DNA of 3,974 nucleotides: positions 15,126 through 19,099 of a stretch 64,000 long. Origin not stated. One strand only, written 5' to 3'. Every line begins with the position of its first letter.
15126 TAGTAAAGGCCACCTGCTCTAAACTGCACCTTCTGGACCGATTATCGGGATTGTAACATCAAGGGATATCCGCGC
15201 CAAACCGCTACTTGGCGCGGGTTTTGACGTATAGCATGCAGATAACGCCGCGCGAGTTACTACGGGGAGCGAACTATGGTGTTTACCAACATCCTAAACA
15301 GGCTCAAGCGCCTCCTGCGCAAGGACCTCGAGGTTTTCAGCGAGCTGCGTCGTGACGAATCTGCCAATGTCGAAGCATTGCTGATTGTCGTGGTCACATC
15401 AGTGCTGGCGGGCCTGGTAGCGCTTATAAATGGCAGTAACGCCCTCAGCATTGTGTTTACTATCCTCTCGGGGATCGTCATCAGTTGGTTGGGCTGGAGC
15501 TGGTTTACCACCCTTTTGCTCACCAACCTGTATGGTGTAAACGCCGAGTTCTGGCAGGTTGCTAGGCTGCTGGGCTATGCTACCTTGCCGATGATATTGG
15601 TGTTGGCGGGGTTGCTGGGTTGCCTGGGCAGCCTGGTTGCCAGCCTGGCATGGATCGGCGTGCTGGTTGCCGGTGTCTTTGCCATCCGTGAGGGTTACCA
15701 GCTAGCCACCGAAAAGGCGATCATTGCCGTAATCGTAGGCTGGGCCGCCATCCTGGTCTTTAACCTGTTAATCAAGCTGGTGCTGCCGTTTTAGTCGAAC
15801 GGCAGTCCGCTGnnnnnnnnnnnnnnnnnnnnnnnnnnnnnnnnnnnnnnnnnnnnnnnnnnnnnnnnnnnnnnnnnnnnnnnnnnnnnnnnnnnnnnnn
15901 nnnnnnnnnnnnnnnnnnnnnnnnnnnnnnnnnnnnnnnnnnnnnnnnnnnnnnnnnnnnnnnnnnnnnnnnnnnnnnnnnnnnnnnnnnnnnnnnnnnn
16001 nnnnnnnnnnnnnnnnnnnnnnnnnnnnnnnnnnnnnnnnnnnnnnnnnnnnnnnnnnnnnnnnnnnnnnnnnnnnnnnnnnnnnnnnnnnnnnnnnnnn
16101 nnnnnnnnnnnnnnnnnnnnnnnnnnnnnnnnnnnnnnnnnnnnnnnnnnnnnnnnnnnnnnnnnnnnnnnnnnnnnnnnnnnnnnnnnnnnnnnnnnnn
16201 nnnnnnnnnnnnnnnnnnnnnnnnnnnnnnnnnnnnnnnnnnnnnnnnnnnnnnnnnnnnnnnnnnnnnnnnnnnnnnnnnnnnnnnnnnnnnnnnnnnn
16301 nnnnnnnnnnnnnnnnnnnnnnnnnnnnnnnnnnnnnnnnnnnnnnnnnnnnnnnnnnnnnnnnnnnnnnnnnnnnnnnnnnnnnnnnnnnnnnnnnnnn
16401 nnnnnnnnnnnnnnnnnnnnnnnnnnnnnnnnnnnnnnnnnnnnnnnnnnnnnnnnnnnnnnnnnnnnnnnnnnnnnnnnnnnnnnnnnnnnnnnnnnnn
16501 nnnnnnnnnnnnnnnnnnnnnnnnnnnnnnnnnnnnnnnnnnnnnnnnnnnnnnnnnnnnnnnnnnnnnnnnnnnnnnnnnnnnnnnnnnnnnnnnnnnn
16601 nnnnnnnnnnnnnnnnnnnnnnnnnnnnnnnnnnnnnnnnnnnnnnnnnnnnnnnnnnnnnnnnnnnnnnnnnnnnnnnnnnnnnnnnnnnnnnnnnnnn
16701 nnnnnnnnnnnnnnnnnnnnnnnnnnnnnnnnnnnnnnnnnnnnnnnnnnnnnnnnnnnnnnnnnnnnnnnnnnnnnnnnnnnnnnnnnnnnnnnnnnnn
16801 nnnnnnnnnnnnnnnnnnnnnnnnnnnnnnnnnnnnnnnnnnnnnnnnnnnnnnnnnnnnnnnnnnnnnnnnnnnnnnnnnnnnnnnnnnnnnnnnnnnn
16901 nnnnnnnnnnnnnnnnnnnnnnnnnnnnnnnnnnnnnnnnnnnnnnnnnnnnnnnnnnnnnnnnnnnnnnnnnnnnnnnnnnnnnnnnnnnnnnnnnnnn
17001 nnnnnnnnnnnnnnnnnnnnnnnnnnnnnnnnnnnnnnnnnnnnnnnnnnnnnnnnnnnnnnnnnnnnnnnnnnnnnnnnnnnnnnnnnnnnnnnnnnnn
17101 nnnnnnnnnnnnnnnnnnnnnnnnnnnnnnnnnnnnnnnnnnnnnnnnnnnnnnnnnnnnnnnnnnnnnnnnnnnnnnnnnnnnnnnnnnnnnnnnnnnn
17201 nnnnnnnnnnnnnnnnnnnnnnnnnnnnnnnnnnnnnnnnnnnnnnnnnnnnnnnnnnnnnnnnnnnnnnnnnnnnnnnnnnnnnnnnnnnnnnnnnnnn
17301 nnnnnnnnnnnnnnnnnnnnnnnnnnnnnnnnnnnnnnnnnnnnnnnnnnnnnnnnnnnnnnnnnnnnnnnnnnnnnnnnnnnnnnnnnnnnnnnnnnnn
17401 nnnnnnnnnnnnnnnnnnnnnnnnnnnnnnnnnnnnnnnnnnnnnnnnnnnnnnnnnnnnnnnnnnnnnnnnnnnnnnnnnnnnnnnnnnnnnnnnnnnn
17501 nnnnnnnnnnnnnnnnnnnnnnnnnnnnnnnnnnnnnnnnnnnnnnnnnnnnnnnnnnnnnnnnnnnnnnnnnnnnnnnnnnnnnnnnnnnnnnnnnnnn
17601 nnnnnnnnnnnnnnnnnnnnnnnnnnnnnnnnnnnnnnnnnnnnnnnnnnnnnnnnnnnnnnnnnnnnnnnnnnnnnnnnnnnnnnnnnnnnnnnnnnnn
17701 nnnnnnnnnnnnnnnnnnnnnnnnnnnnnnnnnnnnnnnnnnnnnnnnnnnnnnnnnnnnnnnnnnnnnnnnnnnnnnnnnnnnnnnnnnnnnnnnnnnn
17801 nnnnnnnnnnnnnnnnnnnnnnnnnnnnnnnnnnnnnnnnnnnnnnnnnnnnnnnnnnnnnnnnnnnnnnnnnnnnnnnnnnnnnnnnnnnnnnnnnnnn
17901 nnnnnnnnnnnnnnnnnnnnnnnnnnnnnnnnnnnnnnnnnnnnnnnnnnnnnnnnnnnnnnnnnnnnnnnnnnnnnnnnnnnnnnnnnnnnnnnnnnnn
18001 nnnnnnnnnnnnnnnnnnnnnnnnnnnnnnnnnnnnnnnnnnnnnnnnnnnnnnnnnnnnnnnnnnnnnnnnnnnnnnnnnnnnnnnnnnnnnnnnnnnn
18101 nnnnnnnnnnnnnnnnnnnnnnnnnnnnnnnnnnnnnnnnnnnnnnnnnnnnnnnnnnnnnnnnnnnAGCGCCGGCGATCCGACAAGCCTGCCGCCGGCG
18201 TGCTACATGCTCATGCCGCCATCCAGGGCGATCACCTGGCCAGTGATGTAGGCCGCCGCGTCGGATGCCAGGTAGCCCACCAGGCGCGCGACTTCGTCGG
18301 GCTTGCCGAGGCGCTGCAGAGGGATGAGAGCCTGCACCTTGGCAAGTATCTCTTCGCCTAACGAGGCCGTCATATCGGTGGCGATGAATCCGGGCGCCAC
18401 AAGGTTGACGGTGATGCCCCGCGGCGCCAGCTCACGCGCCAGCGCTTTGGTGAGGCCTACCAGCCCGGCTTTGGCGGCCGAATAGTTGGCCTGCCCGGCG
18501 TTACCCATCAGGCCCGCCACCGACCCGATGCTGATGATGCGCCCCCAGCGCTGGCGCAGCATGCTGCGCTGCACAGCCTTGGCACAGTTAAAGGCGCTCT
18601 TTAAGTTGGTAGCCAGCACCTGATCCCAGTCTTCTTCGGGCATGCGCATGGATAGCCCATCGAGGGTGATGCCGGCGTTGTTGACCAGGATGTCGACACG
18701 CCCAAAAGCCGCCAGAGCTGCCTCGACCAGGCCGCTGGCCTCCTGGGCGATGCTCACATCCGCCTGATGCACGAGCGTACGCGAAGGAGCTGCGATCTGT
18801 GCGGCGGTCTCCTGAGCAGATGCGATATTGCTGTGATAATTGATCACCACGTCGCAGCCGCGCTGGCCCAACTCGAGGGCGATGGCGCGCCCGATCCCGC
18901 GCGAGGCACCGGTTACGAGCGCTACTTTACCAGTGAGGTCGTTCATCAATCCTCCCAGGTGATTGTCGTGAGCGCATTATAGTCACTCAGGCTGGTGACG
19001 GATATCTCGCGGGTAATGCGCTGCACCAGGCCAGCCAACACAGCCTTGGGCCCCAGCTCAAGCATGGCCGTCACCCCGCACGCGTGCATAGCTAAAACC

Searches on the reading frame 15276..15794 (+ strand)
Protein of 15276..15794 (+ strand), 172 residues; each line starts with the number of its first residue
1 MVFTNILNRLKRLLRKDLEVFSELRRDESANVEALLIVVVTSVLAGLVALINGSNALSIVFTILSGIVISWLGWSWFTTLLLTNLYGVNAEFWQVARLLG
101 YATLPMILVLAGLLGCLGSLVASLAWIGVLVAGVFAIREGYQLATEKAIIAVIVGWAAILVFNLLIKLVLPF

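Call 44: search_protein_families(library=pfam, proteins=[window:15276-15794:+], max_evalue=0.001)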
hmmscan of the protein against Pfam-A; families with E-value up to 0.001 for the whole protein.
window:15276-15794:+ (172 aa): 1 family
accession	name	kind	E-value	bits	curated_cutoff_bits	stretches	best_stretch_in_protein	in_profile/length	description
PF04893.22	Yip1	-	5.7e-10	39.8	28.6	1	14-162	4-169/173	Yip1 domain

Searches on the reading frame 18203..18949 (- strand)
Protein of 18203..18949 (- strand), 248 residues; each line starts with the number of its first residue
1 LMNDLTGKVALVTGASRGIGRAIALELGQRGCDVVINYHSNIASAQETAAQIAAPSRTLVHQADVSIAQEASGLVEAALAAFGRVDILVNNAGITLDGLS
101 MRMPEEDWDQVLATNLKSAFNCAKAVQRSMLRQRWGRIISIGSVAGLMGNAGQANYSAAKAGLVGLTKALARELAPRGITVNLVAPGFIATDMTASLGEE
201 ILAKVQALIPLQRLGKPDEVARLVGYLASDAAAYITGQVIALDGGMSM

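Call 44: search_protein_families(library=pfam, proteins=[window:18203-18949:-], max_evalue=0.001)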
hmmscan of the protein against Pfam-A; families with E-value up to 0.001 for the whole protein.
window:18203-18949:- (248 aa): 5 families
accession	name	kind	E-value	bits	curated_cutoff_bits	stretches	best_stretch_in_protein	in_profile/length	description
PF13561.12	adh_short_C2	-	2.7e-67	227.2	27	1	14-247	1-236/236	Enoyl-(Acyl carrier protein) reductase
PF00106.31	adh_short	-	3.2e-62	209.9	26.6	1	8-200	1-193/195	short chain dehydrogenase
PF08659.16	KR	-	7e-17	62.4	22.6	1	10-173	3-166/180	KR domain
PF01370.27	Epimerase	-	1.5e-05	25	20.9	1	10-143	1-115/240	NAD dependent epimerase/dehydratase family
PF23441.1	SDR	-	9.6e-05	22.3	27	1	157-246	164-255/258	SDR-like rossmann domain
